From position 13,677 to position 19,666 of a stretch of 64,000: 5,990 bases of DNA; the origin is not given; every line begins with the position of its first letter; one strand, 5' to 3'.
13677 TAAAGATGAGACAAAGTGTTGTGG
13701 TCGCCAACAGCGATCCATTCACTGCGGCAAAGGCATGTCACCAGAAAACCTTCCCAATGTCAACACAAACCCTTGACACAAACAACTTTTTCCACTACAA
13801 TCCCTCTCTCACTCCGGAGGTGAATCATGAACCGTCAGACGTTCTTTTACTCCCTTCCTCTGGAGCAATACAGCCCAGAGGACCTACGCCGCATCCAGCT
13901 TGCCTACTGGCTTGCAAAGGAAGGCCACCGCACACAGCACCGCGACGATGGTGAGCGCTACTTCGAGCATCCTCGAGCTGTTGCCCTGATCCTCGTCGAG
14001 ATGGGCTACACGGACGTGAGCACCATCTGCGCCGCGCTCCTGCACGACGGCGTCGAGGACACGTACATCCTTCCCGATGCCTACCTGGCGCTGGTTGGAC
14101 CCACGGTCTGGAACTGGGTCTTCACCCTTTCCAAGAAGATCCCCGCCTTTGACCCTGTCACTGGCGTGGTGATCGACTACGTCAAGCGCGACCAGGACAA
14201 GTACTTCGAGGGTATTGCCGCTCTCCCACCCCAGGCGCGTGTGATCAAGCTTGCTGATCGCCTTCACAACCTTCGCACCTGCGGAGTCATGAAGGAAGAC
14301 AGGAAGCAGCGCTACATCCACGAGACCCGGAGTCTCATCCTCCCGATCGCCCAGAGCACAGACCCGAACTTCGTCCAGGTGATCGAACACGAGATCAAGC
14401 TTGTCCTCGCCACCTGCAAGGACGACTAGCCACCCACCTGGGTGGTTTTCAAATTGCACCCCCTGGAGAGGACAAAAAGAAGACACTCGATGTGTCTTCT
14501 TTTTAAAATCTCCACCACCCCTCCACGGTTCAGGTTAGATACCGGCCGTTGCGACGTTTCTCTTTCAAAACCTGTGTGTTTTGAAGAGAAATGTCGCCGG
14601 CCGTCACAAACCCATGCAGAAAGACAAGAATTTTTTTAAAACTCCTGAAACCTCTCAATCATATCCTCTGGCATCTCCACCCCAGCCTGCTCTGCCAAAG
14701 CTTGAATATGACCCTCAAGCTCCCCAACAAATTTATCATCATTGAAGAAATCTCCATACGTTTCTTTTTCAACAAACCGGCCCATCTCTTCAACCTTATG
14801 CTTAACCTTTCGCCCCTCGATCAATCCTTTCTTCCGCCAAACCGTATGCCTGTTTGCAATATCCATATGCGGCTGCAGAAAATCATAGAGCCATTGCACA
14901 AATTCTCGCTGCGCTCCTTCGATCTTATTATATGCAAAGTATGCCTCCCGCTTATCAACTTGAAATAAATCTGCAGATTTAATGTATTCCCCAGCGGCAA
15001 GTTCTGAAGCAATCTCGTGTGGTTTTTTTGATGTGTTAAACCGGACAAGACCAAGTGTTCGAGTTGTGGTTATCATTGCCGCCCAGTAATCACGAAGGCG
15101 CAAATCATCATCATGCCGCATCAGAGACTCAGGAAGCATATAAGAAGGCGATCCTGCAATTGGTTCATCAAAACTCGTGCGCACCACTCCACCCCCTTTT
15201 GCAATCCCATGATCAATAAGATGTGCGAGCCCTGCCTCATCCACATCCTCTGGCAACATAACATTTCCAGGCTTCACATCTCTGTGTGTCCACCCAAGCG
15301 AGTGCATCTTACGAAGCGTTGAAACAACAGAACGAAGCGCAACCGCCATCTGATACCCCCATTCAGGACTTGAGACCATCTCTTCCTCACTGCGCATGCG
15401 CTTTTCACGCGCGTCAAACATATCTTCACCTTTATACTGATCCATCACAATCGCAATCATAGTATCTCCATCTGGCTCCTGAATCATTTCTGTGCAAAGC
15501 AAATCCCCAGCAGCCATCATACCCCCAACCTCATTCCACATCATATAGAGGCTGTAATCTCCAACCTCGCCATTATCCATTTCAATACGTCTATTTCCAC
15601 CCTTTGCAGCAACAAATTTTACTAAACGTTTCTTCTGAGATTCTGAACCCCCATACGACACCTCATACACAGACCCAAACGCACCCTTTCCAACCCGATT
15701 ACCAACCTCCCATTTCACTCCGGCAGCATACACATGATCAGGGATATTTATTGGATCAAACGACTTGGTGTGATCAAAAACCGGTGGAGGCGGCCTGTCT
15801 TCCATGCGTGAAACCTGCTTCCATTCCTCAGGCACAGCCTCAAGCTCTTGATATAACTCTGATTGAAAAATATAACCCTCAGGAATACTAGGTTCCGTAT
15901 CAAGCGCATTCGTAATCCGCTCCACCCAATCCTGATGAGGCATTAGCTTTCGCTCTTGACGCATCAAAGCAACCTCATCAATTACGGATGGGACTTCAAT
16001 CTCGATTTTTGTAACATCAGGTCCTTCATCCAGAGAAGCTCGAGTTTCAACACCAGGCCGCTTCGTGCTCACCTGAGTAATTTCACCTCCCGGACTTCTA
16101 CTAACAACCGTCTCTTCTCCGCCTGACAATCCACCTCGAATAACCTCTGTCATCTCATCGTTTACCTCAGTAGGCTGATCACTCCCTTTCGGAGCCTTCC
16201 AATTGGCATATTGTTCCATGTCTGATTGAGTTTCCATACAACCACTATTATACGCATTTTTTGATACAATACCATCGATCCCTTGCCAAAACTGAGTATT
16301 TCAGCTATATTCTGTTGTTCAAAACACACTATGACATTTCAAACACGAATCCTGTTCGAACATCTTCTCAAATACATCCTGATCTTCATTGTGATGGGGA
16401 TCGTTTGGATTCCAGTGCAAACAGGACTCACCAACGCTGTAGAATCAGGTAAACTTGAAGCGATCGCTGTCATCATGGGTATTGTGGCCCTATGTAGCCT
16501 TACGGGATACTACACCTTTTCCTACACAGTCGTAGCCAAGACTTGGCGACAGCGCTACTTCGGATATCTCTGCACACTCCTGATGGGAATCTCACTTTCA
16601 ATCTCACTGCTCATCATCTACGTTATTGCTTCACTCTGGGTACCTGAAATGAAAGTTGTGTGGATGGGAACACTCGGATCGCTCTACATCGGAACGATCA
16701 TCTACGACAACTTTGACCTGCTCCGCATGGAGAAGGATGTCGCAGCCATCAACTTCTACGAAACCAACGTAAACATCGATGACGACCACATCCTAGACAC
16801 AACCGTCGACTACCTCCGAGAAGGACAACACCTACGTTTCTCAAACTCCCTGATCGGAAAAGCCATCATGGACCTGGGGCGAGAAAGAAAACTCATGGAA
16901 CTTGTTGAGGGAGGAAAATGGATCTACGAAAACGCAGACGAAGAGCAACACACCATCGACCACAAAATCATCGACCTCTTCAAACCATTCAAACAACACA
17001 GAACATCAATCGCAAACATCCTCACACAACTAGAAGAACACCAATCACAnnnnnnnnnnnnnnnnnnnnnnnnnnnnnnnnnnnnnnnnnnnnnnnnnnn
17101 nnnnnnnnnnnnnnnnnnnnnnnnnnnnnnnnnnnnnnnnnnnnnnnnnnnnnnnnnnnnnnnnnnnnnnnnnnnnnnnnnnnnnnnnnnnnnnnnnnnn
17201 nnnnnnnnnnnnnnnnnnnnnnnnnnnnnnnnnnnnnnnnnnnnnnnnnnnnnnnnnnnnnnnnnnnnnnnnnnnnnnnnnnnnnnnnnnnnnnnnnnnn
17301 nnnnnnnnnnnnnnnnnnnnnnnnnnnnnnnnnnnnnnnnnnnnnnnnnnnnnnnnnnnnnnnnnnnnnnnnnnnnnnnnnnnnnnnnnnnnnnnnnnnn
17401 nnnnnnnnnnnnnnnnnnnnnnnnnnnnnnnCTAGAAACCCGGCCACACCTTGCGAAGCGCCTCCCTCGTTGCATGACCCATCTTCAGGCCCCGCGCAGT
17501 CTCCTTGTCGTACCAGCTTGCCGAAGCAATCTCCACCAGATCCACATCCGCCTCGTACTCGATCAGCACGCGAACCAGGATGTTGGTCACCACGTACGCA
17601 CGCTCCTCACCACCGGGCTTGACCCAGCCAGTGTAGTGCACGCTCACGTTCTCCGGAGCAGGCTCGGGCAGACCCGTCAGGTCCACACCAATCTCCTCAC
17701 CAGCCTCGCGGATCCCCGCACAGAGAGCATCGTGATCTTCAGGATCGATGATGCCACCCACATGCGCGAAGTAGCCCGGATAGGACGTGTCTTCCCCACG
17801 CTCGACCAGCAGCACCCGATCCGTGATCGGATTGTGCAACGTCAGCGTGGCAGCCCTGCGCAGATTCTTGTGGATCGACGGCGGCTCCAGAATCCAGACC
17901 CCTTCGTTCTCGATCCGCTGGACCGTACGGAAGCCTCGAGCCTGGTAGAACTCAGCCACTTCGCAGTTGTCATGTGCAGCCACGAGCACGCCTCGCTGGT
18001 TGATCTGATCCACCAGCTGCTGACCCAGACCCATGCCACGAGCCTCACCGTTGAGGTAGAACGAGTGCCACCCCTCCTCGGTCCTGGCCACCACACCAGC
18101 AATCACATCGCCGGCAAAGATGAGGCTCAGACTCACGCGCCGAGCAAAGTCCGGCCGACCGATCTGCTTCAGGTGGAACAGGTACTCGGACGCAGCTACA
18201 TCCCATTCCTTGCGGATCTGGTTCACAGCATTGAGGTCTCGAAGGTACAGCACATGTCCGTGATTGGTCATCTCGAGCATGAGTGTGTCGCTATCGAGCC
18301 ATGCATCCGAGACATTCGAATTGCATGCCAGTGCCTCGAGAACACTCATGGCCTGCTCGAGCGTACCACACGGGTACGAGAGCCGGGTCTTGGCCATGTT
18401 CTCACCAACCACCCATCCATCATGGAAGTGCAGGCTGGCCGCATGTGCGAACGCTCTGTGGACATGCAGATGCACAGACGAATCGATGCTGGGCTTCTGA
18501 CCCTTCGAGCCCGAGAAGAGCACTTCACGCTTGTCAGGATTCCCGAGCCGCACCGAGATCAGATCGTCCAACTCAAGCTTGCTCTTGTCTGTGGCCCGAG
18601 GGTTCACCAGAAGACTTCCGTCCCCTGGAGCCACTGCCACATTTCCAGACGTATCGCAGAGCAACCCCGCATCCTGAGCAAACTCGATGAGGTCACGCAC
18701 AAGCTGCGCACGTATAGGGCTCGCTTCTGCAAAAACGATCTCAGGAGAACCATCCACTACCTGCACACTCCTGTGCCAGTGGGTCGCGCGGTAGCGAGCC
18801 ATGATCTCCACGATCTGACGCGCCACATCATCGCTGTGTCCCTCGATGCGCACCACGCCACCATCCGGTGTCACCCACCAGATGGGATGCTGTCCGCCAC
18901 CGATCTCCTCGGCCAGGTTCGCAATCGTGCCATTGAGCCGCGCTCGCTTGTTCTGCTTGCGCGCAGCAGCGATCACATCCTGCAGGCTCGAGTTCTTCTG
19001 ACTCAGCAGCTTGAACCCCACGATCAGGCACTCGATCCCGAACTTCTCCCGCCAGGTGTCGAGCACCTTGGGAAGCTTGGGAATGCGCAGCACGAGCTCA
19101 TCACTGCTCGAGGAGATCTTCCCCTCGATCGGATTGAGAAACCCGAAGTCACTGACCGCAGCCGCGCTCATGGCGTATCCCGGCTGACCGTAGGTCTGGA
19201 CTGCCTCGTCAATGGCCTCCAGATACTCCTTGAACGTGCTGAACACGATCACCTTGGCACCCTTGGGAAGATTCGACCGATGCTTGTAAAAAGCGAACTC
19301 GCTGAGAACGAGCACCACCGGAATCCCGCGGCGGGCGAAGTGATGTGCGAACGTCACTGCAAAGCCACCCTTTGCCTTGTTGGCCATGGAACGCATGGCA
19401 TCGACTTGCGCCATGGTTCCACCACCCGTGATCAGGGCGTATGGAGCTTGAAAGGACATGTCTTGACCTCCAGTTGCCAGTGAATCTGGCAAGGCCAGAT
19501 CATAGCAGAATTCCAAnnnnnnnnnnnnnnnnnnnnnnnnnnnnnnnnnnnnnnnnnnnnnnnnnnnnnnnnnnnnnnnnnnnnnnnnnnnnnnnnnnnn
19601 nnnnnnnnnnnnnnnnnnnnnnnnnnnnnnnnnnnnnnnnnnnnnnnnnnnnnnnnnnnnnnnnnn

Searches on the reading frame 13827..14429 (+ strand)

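Call 105: search_protein_families(library=pfam, proteins=[window:13827-14429:+], max_evalue=0.001)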
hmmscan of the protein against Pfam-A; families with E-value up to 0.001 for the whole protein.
window:13827-14429:+ (200 aa): 2 families
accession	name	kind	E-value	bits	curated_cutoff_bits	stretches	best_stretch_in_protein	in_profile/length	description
PF13328.12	HD_4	-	2.1e-16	60.5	27.2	1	26-176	1-151/156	HD domain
PF01966.28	HD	-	8.6e-06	26.5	22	1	45-148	1-115/116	HD domain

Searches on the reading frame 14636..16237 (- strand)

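Call 105: search_protein_families(library=pfam, proteins=[window:14636-16237:-], max_evalue=0.001)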
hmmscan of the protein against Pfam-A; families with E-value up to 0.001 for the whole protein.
window:14636-16237:- (533 aa): 1 family
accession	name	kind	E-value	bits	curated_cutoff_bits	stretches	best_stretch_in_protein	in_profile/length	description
PF00069.31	Pkinase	-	1.4e-15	57.9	31.7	1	177-450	2-243/263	Protein kinase domain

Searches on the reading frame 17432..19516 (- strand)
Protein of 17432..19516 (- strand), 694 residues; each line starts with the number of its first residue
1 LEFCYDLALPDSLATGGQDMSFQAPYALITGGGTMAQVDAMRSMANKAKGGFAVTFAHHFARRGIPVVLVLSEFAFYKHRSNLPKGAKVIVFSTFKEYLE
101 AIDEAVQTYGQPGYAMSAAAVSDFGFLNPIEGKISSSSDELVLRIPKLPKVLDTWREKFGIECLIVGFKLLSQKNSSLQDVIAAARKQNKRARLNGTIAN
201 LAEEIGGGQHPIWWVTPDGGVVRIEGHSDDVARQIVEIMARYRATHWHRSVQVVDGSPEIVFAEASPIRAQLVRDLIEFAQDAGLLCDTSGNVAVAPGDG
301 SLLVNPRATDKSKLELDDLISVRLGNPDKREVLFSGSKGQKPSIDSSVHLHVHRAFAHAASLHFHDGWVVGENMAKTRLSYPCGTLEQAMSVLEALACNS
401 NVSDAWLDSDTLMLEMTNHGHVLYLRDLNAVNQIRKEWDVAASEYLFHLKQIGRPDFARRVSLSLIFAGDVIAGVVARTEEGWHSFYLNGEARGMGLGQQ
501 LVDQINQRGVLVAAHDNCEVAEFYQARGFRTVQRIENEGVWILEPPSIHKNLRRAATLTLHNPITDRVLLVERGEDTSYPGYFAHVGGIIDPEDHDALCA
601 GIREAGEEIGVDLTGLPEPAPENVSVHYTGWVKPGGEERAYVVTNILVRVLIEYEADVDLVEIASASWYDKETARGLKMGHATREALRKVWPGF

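Call 105: search_protein_families(library=pfam, proteins=[window:17432-19516:-], max_evalue=0.001)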
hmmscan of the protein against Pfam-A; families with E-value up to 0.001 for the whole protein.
window:17432-19516:- (694 aa): 5 families
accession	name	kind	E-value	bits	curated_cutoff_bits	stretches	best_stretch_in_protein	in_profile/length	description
PF04127.22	DFP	-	1.5e-21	77.5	22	1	27-204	6-171/186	DNA/pantothenate metabolism flavoprotein C-terminal domain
PF00596.27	Aldolase_II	-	1.7e-09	38.2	22.2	1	281-375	11-102/183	Class II Aldolase and Adducin N-terminal domain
PF00293.34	NUDIX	-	2.5e-07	31.2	21.1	1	553-676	3-119/134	NUDIX domain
PF13508.13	Acetyltransf_7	-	3.3e-05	24.6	27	1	471-530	14-83/84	Acetyltransferase (GNAT) domain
PF13673.13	Acetyltransf_10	-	0.00059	20.3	23.6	0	462-537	32-116/128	Acetyltransferase (GNAT) domain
